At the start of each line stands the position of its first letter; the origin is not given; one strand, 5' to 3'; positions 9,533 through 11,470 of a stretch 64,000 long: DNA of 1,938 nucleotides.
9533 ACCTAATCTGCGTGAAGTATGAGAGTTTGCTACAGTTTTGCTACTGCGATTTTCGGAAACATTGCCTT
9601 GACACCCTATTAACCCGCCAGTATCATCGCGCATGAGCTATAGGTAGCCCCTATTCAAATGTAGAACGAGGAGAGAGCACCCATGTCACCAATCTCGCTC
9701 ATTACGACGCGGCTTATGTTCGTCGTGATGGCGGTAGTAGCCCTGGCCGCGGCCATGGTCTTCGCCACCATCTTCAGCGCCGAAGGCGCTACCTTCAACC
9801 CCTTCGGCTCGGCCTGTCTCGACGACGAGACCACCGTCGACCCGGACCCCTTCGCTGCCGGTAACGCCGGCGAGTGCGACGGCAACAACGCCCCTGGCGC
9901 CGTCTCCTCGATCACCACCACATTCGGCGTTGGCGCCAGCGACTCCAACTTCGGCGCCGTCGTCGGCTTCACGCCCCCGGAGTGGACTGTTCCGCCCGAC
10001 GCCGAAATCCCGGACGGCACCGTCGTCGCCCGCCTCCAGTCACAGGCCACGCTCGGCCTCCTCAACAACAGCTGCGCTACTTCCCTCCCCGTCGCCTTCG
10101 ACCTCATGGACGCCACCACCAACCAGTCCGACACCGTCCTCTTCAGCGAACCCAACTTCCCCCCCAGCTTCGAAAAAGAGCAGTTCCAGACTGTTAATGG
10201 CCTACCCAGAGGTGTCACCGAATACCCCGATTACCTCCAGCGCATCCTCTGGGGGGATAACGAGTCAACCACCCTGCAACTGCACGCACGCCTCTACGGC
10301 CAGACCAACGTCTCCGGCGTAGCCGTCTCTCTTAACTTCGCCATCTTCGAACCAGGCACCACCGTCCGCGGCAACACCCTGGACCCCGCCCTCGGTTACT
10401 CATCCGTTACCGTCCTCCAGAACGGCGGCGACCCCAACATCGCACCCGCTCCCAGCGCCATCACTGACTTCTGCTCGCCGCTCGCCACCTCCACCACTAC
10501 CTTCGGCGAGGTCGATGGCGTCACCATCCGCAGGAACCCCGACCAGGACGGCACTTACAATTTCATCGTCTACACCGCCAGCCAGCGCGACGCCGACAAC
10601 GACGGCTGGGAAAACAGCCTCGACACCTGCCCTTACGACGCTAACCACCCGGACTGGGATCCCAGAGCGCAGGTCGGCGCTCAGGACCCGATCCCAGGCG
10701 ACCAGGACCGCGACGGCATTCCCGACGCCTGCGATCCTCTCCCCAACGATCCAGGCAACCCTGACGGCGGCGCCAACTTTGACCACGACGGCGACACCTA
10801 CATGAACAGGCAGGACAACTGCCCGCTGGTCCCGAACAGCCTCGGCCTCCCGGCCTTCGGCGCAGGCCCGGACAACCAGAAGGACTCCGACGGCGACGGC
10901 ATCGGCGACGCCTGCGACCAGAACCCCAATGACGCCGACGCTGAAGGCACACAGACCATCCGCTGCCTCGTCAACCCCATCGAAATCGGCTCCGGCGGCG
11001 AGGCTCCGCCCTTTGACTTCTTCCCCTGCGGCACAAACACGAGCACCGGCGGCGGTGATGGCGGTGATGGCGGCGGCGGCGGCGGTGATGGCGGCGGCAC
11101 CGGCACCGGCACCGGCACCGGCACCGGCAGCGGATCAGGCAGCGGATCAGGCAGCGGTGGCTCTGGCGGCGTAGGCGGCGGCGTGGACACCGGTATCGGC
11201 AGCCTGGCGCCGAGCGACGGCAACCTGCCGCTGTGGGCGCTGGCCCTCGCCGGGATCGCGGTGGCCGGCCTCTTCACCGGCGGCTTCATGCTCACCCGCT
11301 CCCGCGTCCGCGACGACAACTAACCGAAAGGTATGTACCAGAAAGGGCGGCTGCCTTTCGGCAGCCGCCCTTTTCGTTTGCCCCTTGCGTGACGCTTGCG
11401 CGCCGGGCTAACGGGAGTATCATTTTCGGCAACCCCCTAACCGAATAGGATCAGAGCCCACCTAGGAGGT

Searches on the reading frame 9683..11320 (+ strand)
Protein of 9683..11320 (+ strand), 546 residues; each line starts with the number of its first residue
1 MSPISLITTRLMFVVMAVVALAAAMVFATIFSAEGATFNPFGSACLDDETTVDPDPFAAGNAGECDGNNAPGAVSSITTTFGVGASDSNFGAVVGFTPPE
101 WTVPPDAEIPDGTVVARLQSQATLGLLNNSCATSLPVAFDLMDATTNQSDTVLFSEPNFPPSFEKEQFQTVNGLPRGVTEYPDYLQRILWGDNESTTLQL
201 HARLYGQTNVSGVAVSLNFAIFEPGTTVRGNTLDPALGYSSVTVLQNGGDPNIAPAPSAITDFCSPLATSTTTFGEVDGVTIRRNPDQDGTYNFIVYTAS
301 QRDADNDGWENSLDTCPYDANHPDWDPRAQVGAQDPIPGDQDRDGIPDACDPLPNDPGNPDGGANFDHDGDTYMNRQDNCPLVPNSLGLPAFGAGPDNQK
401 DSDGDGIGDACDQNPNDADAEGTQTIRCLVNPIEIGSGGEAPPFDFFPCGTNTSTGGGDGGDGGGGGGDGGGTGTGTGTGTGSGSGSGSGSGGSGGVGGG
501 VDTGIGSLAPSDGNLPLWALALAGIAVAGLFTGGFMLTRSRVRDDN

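Call 9: search_protein_families(library=pfam, proteins=[window:9683-11320:+], max_evalue=1)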
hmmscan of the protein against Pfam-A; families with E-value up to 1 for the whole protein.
window:9683-11320:+ (546 aa): 1 family
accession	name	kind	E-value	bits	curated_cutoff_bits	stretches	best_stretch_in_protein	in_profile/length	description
PF02412.23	TSP_3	-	4.3e-15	55.5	25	3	340-385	2-33/36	Thrombospondin type 3 repeat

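Call 63: search_protein_families(library=ncbifam, proteins=[window:9683-11320:+], max_evalue=1)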
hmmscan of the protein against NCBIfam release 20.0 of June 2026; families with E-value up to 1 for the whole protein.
window:9683-11320:+ (546 aa): 2 families
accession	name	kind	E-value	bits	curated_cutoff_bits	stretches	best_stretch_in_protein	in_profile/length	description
NF047638.1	throspo3_MtsC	equivalog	1e-09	37.8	350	2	365-420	123-166/428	cell-cell cohesion MYXO-CTERM protein MtsC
NF045500.1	Omp28_seleno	equivalog_domain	0.34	10.2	200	1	365-414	272-310/377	Omp28-related selenoprotein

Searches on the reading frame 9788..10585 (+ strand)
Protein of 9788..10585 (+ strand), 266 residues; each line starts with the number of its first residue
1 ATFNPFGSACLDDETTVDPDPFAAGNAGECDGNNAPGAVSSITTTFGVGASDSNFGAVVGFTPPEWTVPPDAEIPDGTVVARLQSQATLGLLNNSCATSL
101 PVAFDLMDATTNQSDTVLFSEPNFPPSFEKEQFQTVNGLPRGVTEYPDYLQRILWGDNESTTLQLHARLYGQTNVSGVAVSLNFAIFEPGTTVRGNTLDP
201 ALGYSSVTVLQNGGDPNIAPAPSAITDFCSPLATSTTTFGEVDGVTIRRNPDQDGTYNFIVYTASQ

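Call 98: search_solved_structures(query=A10, max_evalue=10)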
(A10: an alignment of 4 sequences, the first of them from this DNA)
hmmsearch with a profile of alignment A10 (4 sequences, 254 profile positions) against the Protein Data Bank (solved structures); distinct sequences matched with E-value up to 10: 1.
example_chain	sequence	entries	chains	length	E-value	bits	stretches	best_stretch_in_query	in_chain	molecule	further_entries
7qv7_S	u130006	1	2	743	1.7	11.1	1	133-179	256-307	Hydrogen dependent carbon dioxide reductase subunit FdhF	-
